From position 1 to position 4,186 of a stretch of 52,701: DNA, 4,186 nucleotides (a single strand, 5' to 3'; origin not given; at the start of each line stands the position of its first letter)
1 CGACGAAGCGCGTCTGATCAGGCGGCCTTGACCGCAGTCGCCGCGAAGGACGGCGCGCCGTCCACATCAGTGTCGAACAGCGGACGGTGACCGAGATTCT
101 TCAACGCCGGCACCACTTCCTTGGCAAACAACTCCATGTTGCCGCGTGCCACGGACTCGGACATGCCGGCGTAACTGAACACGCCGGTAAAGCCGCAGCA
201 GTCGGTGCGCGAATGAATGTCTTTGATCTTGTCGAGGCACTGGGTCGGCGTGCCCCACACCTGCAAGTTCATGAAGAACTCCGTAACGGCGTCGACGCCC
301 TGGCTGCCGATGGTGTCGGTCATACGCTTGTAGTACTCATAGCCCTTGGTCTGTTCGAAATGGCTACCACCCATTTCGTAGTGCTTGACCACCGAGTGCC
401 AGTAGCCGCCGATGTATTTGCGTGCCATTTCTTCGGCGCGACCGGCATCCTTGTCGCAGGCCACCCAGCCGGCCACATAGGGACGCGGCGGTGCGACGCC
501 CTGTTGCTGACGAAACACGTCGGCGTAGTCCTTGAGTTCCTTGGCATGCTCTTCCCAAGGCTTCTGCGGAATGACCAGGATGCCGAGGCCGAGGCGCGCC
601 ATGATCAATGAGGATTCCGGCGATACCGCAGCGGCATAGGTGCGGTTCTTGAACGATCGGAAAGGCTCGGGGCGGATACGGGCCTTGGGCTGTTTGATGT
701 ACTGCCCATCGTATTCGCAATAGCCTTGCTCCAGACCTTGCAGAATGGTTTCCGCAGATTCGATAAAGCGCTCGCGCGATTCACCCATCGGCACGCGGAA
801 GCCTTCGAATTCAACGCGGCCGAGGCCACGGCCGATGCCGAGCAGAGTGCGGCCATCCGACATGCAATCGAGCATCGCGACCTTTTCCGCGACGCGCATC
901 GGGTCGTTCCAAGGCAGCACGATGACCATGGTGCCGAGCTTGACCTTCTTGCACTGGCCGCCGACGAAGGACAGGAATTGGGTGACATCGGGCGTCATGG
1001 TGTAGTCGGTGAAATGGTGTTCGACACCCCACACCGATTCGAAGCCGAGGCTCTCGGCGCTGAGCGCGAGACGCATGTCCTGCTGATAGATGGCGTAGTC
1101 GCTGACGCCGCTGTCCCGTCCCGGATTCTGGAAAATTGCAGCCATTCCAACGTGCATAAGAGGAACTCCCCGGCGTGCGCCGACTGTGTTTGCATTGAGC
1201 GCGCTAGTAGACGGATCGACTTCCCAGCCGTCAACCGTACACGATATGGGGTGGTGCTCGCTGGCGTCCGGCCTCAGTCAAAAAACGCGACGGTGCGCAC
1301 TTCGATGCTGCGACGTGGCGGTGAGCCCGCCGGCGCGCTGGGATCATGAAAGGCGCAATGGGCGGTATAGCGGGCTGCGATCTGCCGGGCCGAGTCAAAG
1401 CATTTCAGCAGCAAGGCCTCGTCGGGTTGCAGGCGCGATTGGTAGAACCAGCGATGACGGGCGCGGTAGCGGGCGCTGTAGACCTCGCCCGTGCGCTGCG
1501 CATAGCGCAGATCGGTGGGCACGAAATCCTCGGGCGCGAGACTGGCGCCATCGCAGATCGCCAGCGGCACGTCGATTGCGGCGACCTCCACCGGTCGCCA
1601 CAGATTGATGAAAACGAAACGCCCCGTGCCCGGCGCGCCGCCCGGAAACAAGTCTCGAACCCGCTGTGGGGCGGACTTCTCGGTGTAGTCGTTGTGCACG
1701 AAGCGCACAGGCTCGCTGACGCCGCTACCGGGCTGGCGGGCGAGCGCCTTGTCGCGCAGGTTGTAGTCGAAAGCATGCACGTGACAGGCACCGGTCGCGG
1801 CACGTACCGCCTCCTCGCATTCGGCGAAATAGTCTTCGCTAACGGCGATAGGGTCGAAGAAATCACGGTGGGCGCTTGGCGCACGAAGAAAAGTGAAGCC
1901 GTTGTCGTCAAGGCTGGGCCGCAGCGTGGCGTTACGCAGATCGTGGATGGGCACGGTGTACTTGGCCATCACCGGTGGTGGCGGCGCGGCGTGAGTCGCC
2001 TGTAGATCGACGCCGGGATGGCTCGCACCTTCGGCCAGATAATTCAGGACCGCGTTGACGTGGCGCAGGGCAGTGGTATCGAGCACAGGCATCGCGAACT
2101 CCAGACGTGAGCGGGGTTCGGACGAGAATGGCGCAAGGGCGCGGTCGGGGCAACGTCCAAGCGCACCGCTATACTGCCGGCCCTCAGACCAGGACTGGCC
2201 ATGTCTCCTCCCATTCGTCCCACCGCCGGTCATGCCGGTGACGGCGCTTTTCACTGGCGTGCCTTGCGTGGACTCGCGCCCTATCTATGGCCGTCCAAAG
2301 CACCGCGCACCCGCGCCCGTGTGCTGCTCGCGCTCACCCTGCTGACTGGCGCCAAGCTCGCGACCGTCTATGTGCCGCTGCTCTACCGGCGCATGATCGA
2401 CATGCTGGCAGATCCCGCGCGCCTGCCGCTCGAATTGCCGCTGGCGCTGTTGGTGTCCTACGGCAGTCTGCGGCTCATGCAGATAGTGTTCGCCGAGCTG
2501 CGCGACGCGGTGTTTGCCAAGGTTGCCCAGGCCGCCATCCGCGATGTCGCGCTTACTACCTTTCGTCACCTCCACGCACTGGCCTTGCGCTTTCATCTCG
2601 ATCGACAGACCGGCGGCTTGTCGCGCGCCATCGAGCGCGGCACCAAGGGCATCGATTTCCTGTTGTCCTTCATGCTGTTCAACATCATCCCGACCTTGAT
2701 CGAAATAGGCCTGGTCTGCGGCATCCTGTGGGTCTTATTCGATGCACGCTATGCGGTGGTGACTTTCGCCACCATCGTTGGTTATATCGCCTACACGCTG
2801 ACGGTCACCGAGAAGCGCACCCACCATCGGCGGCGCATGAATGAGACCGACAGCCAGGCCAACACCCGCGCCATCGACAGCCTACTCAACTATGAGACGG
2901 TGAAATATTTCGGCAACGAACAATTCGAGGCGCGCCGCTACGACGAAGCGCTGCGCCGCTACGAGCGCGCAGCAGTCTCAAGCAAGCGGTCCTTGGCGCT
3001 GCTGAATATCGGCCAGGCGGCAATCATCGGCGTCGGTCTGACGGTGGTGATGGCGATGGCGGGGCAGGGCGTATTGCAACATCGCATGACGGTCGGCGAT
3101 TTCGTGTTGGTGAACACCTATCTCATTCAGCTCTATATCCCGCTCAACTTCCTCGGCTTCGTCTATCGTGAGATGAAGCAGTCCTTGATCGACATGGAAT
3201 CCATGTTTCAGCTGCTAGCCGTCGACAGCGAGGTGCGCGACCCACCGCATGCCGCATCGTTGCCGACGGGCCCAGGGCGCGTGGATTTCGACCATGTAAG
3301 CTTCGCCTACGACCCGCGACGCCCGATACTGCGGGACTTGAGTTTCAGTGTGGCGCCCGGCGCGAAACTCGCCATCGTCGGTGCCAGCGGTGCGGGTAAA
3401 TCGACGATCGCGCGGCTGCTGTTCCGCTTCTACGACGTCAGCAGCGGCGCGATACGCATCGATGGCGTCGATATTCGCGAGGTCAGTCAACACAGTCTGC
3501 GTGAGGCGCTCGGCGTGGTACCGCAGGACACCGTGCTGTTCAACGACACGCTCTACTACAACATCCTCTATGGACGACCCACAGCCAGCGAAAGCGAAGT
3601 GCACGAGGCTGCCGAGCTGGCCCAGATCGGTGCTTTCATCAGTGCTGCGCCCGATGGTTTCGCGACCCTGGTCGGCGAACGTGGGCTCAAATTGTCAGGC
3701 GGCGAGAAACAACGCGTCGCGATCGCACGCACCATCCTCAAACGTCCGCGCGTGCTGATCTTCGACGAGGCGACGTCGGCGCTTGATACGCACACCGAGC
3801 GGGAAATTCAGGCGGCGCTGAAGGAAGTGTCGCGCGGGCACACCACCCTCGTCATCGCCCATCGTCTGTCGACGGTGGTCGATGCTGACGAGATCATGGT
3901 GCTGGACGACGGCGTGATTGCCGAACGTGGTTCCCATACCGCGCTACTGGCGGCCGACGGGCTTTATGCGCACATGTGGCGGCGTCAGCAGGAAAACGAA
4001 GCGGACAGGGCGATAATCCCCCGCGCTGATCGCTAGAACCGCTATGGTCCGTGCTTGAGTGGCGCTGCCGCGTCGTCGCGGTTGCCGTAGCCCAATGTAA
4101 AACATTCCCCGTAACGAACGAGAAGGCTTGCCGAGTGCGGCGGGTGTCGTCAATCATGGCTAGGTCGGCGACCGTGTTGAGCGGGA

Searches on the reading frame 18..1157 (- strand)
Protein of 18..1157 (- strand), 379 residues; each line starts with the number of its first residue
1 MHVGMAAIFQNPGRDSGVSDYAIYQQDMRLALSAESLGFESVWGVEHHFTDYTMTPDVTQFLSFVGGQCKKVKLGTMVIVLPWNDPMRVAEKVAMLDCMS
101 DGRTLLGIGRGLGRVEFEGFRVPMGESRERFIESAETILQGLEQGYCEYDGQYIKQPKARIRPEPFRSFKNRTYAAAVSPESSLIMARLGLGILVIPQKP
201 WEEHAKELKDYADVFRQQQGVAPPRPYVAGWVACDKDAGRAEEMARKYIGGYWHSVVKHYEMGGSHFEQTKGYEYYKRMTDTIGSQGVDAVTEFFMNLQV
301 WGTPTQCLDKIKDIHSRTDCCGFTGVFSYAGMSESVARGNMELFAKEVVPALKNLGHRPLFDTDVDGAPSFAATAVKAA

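Call 32: search_protein_families(library=pfam, proteins=[window:18-1157:-], max_evalue=0.00001)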
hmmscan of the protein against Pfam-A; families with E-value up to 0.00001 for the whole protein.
window:18-1157:- (379 aa): 1 family
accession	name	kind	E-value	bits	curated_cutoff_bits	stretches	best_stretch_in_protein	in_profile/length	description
PF00296.26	Bac_luciferase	-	1.4e-55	189.3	27.9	1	1-316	1-309/314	Luciferase-like monooxygenase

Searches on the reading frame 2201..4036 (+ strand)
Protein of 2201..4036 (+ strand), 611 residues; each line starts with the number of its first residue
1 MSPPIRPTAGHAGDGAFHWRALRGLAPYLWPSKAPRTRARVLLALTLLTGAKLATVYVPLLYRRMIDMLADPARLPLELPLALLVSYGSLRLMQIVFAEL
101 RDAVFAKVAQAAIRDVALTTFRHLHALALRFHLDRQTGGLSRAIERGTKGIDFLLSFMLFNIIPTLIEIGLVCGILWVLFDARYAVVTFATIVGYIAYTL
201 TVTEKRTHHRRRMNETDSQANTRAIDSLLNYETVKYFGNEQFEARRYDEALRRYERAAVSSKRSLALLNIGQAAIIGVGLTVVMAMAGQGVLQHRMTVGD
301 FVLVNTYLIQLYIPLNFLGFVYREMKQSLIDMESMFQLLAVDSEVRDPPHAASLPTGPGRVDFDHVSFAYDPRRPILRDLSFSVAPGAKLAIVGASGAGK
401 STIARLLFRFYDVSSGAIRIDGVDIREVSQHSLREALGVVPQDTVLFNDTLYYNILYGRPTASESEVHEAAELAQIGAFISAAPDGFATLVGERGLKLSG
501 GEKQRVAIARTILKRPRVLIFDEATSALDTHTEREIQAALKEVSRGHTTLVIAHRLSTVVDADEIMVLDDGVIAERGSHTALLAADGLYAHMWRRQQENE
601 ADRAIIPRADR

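Call 32: search_protein_families(library=pfam, proteins=[window:2201-4036:+], max_evalue=0.00001)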
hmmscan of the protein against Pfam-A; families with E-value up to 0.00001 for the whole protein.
window:2201-4036:+ (611 aa): 3 families
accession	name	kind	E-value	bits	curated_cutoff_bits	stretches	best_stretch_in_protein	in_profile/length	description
PF00664.28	ABC_membrane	-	1.6e-36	126.8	28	1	42-312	2-271/274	ABC transporter transmembrane region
PF00005.33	ABC_tran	-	2.9e-31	109.3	25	1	377-526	1-137/137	ABC transporter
PF02463.25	SMC_N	-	1.5e-06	28.2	40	0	479-566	135-209/220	RecF/RecN/SMC N terminal domain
